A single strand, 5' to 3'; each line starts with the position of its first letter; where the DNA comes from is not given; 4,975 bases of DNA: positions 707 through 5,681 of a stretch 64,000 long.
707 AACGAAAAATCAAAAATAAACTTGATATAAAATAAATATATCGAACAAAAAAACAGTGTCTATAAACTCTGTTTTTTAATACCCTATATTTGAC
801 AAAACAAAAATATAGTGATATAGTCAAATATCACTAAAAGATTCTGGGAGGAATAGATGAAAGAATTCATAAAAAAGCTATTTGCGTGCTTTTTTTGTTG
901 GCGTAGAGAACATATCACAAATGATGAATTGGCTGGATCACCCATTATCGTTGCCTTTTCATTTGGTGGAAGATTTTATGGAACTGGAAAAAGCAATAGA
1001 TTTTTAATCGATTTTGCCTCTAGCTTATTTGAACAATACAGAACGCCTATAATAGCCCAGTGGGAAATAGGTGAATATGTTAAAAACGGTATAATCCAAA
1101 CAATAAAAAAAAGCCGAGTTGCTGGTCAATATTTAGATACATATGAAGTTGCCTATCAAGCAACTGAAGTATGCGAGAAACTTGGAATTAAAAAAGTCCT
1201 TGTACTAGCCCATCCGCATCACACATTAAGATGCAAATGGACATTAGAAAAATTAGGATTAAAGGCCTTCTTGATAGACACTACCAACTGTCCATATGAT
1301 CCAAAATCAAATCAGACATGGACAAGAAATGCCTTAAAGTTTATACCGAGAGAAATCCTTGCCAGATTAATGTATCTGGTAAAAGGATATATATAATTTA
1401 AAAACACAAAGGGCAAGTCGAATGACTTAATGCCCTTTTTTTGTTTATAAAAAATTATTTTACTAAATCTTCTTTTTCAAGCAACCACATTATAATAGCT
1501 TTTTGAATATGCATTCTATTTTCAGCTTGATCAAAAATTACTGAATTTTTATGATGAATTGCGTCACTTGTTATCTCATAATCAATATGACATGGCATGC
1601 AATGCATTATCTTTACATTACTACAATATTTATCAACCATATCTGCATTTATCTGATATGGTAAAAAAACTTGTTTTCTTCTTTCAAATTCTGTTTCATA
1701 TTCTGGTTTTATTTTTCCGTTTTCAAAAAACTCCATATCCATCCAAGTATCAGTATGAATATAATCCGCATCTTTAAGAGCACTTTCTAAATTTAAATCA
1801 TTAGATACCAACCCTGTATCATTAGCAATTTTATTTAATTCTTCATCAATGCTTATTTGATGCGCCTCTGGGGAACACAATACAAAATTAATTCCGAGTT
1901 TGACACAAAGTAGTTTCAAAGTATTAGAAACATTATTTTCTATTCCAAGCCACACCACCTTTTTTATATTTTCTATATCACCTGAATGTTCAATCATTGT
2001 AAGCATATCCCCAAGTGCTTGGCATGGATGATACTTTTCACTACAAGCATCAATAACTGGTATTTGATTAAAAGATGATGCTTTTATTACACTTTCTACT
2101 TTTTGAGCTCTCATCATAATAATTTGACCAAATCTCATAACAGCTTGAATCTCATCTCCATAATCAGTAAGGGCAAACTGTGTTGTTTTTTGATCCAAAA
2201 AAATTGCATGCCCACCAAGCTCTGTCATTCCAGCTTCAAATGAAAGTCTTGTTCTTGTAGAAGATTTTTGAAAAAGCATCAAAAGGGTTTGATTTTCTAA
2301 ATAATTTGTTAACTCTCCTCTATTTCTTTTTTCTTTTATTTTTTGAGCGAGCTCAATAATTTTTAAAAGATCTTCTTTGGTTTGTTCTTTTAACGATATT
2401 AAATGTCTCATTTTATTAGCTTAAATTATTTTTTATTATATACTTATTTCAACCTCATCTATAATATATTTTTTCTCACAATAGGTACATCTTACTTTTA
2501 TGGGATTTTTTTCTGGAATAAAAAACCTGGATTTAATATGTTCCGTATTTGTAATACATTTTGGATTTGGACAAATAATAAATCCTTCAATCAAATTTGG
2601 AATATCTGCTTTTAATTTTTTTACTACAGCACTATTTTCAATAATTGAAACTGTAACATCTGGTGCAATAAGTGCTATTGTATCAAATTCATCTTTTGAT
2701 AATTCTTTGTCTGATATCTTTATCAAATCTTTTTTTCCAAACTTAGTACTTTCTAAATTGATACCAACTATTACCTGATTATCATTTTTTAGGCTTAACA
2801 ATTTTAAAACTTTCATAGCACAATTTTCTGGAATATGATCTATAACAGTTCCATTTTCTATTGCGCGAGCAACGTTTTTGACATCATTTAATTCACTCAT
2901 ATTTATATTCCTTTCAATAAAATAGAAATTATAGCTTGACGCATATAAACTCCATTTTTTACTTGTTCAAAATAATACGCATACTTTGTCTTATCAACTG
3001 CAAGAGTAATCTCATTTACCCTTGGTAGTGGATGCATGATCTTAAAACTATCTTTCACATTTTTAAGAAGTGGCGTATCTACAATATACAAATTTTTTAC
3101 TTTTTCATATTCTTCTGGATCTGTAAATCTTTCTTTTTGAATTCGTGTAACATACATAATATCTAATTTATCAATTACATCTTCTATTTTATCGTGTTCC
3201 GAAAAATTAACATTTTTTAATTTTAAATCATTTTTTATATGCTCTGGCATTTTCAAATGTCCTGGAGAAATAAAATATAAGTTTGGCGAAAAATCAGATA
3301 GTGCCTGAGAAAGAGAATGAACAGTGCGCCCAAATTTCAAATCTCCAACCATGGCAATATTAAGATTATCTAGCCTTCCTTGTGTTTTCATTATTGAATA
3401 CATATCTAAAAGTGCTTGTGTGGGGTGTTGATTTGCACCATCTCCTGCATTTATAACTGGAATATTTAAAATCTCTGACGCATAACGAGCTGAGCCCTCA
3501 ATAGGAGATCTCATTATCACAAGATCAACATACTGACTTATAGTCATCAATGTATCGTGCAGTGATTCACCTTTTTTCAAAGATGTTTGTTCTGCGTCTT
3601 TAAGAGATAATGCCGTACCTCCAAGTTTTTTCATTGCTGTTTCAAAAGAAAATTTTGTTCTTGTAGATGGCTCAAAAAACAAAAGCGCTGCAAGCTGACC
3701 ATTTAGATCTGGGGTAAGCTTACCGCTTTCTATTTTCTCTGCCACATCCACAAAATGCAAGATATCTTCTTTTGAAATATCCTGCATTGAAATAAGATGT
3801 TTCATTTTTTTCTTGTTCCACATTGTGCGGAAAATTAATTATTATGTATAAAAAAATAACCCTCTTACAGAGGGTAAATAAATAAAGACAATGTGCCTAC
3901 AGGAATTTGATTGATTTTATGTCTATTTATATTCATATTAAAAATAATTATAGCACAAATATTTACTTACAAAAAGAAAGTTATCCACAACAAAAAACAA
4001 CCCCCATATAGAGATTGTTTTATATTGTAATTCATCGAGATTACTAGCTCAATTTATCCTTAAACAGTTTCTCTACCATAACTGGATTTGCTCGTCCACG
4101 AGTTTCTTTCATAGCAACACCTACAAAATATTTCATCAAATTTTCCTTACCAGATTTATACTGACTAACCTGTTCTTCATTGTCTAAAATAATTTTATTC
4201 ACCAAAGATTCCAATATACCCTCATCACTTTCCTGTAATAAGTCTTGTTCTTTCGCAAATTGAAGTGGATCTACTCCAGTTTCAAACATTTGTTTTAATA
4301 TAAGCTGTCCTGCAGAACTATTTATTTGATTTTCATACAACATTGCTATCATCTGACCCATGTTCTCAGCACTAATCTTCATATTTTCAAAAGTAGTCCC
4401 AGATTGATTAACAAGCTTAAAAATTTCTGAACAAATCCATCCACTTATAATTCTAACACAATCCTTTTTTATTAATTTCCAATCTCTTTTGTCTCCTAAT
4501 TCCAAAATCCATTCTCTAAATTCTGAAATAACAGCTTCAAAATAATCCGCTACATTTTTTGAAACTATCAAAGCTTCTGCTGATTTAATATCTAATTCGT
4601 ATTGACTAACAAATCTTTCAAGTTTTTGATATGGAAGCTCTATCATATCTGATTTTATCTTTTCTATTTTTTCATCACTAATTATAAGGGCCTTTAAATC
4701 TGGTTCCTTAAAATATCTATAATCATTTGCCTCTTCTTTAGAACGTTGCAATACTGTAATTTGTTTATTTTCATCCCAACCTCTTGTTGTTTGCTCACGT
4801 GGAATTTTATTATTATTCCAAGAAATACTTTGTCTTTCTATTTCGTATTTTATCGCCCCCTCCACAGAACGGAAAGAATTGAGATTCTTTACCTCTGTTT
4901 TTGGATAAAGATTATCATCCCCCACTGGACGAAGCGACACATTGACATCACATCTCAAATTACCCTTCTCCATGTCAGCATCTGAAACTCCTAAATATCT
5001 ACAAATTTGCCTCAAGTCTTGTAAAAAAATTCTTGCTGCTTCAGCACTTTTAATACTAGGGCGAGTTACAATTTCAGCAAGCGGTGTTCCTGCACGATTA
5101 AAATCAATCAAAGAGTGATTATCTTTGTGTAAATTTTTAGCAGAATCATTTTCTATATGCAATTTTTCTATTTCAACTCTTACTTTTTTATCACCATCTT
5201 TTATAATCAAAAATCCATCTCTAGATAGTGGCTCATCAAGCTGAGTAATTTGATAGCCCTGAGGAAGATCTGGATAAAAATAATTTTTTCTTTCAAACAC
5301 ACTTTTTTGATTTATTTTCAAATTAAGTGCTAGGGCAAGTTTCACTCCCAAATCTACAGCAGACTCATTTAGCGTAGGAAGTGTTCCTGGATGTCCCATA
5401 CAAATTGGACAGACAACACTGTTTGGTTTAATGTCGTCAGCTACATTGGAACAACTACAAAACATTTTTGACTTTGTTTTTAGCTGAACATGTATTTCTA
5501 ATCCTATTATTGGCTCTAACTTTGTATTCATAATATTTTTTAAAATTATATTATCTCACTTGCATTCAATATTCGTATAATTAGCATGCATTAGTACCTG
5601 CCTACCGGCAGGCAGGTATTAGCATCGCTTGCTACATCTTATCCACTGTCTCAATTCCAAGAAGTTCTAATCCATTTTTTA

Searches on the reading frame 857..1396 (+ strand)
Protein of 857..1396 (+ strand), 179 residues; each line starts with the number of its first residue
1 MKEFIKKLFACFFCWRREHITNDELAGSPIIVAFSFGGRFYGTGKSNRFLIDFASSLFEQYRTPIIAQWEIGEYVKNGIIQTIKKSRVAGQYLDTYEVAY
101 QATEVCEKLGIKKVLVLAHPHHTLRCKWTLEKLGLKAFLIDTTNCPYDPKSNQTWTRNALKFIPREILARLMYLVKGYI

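Call 58: search_protein_families(library=pfam, proteins=[window:857-1396:+], max_evalue=0.01)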
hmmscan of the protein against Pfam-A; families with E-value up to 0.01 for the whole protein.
window:857-1396:+ (179 aa): 1 family
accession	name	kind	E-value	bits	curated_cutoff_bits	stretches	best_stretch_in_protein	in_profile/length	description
PF02698.23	DUF218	-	0.0014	19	27.6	1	90-168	64-132/133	DUF218 domain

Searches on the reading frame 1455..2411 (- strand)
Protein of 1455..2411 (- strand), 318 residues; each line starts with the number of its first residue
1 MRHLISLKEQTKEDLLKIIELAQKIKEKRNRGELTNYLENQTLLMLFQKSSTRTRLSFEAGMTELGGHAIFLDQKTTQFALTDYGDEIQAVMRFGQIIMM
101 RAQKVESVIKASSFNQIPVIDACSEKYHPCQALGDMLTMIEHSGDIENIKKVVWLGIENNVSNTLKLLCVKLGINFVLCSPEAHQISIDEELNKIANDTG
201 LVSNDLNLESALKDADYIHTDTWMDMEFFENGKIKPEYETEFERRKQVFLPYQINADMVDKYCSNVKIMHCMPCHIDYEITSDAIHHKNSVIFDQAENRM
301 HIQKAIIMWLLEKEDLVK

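Call 58: search_protein_families(library=pfam, proteins=[window:1455-2411:-], max_evalue=0.01)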
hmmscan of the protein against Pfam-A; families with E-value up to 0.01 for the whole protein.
window:1455-2411:- (318 aa): 2 families
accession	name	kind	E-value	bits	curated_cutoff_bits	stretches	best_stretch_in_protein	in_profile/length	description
PF00185.30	OTCace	-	1.5e-38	132.8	29.4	1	150-310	3-157/157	Aspartate/ornithine carbamoyltransferase, Asp/Orn binding domain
PF02729.26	OTCace_N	-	1.2e-37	129.7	29.9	1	2-141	1-148/148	Aspartate/ornithine carbamoyltransferase, carbamoyl-P binding domain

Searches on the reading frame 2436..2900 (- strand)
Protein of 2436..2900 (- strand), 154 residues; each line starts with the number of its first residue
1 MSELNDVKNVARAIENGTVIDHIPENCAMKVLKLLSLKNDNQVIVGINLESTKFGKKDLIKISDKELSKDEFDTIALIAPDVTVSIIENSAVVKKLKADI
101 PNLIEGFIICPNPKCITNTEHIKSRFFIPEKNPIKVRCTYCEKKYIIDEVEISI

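Call 58: search_protein_families(library=pfam, proteins=[window:2436-2900:-], max_evalue=0.01)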
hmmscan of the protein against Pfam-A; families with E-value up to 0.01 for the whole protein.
window:2436-2900:- (154 aa): 2 families
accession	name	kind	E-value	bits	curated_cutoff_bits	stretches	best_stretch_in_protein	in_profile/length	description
PF01948.23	PyrI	-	2.7e-29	101.7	25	1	12-97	4-91/93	Aspartate carbamoyltransferase regulatory chain, allosteric domain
PF02748.20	PyrI_C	-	2e-16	60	23.4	1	104-150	2-48/48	Aspartate carbamoyltransferase regulatory chain, metal binding domain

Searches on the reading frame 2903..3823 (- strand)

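Call 58: search_protein_families(library=pfam, proteins=[window:2903-3823:-], max_evalue=0.01)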
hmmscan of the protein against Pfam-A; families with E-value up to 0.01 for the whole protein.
window:2903-3823:- (306 aa): 2 families
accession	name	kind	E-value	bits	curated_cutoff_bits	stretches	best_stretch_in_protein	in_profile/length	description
PF02729.26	OTCace_N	-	6.7e-44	150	29.9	1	8-145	1-147/148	Aspartate/ornithine carbamoyltransferase, carbamoyl-P binding domain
PF00185.30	OTCace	-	1e-28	100.8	29.4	1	153-301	2-156/157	Aspartate/ornithine carbamoyltransferase, Asp/Orn binding domain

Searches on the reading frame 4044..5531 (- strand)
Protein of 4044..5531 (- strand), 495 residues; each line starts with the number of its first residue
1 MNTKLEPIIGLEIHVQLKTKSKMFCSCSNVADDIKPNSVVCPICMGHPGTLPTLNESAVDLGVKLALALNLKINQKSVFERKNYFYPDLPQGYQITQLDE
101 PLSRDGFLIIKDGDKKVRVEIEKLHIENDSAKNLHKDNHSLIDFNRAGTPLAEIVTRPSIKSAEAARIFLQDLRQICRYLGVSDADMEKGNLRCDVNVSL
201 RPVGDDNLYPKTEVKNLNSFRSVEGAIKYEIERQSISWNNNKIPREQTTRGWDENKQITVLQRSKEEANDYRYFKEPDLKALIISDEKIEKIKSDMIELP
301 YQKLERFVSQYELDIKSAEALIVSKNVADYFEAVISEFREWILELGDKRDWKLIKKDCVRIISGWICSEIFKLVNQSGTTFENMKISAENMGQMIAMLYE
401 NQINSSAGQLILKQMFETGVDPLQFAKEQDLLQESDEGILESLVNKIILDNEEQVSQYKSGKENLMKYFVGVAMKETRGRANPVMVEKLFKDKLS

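Call 12: search_protein_families(library=pfam, proteins=[window:4044-5531:-])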
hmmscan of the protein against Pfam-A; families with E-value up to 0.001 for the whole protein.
window:4044-5531:- (495 aa): 2 families
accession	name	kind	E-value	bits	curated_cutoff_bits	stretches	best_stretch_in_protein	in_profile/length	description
PF02934.20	GatB_N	-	1.1e-112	376.2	23.4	1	8-290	2-277/277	GatB/GatE catalytic domain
PF02637.23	GatB_Yqey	-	4.4e-36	124.4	27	1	360-494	14-148/148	GatB domain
